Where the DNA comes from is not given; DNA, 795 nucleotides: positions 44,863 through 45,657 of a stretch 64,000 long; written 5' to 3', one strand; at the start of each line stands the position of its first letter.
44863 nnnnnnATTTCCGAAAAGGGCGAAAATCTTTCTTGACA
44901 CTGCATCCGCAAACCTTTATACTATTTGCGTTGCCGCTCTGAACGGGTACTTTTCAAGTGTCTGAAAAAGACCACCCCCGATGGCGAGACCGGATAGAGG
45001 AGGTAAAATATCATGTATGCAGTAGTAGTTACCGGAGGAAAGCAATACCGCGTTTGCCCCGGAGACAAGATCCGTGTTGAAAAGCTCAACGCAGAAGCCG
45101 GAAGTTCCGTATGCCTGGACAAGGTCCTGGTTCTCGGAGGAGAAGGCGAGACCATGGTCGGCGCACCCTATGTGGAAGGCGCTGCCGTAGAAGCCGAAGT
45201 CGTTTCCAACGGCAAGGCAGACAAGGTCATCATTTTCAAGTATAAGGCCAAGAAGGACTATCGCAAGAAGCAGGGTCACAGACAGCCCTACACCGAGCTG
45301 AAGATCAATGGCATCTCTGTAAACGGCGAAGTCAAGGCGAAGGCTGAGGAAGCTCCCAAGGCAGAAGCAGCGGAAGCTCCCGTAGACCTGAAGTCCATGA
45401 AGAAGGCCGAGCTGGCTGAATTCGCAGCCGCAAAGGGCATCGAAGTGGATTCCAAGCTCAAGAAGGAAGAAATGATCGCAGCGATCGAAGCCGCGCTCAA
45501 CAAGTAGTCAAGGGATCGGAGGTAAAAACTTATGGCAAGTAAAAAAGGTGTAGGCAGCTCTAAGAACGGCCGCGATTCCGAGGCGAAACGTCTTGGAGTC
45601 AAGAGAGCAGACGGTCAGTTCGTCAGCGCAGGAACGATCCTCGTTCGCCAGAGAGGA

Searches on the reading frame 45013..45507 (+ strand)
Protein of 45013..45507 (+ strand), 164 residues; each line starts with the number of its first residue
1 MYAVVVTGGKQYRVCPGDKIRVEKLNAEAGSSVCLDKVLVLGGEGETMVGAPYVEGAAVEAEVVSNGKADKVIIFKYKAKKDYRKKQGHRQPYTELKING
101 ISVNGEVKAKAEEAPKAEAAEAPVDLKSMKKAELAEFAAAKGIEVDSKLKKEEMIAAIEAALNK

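Call 69: search_protein_families(library=pfam, proteins=[window:45013-45507:+], max_evalue=0.000001)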
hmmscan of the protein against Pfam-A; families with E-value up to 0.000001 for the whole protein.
window:45013-45507:+ (164 aa): 1 family
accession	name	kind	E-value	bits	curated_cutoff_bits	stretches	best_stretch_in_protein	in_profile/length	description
PF00829.26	Ribosomal_L21p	-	9.4e-42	141.7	27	1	1-101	1-99/99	Ribosomal prokaryotic L21 protein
